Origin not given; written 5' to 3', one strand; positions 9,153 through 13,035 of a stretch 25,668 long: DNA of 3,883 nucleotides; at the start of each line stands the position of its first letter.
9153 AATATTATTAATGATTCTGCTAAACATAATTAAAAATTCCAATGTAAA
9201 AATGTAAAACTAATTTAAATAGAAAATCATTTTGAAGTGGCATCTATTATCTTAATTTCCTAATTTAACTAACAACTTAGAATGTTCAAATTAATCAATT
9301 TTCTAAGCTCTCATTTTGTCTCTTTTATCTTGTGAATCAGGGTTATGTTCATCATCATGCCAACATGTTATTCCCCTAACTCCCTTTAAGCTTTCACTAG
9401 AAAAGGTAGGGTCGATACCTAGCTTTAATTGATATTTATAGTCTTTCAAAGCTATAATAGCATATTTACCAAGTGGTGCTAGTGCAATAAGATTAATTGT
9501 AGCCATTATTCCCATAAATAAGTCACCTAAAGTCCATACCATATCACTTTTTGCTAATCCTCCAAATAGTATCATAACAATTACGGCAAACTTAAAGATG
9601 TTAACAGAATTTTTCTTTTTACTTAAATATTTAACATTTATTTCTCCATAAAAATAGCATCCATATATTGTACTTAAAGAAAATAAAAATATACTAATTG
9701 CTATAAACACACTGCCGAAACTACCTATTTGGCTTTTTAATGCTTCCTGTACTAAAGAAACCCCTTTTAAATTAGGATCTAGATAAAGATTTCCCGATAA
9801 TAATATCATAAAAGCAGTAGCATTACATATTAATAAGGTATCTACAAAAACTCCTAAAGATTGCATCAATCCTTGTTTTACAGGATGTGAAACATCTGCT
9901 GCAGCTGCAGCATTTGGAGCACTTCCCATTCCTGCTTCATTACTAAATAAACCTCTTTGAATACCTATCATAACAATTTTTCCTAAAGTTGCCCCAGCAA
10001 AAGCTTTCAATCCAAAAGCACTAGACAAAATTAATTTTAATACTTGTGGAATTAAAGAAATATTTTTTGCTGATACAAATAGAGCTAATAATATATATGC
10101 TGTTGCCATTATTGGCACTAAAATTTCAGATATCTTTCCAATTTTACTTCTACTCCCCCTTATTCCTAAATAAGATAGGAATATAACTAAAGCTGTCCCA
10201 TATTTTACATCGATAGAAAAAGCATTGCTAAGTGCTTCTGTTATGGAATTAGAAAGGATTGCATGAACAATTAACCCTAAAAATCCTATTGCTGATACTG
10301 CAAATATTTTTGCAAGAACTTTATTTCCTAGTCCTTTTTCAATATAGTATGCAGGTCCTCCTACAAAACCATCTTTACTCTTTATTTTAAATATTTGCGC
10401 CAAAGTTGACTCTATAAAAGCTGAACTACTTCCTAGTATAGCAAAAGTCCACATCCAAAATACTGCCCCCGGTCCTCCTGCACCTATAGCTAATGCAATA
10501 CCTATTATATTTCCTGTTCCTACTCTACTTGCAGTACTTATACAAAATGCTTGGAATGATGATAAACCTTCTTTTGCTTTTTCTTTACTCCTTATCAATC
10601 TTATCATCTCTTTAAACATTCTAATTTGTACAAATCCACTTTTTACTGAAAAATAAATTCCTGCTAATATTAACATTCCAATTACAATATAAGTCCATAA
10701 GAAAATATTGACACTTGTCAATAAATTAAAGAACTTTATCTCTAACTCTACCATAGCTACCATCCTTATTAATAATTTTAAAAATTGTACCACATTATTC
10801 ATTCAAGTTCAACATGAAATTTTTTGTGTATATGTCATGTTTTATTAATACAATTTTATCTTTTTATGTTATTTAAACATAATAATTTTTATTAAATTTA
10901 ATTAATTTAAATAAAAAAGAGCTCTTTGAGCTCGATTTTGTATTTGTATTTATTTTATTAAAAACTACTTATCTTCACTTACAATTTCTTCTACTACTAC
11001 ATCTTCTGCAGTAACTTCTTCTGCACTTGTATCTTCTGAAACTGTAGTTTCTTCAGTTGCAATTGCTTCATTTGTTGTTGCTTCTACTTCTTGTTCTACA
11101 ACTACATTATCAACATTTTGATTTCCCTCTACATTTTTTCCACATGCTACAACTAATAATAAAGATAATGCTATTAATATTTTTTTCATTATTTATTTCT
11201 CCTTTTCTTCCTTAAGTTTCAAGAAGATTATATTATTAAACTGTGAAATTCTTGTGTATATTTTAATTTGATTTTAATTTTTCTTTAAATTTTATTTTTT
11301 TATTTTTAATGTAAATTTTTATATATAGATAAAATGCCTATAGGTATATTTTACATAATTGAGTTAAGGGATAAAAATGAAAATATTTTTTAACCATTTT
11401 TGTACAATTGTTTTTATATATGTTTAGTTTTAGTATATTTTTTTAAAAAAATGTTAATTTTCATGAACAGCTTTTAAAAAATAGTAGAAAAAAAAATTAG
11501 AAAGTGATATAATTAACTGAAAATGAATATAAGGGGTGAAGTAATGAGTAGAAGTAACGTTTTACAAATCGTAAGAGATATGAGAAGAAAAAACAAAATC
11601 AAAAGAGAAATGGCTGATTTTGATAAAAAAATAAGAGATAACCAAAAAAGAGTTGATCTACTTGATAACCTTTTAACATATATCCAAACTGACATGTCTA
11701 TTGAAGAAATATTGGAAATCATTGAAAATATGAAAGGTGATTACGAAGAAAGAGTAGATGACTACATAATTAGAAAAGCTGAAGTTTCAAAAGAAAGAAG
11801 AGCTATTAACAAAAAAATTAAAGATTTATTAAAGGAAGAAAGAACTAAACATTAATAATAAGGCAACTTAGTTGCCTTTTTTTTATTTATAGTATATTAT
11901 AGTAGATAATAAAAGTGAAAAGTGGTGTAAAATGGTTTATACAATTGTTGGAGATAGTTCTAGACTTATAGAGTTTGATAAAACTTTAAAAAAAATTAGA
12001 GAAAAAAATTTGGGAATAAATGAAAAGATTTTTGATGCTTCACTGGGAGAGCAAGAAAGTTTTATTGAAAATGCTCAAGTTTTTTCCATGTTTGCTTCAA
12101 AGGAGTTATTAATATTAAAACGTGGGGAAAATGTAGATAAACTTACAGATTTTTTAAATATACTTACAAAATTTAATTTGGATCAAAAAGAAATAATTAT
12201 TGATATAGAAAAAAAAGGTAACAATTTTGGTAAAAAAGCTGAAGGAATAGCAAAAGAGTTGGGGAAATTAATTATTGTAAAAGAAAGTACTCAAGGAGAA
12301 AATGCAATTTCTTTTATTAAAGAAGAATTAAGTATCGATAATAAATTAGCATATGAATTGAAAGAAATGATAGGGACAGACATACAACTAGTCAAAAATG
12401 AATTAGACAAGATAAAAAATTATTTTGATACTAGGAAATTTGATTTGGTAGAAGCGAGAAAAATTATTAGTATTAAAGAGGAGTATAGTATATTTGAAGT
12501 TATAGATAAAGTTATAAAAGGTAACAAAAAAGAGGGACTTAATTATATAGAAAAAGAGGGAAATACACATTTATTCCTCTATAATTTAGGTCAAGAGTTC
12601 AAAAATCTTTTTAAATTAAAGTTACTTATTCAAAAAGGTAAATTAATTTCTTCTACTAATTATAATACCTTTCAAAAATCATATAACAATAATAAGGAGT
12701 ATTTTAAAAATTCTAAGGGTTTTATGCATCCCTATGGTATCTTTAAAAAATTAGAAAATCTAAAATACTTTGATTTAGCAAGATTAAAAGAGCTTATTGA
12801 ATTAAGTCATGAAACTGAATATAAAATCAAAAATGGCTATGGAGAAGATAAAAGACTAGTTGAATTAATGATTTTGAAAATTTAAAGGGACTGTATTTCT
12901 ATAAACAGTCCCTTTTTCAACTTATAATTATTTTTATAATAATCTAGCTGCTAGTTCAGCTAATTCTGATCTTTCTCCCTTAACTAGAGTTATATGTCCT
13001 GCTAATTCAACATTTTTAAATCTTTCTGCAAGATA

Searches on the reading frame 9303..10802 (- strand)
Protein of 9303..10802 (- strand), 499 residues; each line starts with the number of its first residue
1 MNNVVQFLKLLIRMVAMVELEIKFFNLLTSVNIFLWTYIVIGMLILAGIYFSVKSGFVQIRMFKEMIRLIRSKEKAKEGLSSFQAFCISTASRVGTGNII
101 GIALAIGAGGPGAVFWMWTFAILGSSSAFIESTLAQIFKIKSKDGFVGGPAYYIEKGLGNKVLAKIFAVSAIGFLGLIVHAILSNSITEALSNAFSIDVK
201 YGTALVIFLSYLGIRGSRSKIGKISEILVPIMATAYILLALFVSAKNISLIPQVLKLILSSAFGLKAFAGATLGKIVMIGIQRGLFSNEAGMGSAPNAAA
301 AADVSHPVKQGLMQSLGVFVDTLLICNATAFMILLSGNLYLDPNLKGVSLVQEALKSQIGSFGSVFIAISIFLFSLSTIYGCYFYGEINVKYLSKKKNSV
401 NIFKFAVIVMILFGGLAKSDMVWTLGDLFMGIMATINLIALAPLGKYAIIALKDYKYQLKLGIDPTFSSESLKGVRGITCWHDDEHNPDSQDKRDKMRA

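Call 47: search_protein_families(library=pfam, proteins=[window:9303-10802:-], max_evalue=0.001)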
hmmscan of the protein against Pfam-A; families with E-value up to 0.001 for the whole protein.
window:9303-10802:- (499 aa): 1 family
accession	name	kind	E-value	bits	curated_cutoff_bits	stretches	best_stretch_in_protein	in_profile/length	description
PF01235.23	Na_Ala_symp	-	3.6e-144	481.3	24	1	71-467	4-392/392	Sodium:alanine symporter family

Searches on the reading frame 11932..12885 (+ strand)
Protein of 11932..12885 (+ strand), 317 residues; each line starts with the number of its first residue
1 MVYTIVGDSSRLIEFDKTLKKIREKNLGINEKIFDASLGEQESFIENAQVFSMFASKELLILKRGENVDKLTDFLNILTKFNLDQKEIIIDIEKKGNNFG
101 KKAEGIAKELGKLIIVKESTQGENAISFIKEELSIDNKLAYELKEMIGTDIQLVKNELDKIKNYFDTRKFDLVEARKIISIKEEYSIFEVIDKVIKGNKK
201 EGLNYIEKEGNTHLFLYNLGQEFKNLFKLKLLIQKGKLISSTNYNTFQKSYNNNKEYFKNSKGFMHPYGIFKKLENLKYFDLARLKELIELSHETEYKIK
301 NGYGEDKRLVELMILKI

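Call 47: search_protein_families(library=pfam, proteins=[window:11932-12885:+], max_evalue=0.001)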
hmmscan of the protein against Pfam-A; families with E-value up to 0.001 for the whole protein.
window:11932-12885:+ (317 aa): 1 family
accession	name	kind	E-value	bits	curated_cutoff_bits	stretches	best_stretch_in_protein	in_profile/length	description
PF21694.2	DNA_pol3_delta_C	-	1.6e-08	35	27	1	186-317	3-121/121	DNA polymerase III delta subunit, C-terminal domain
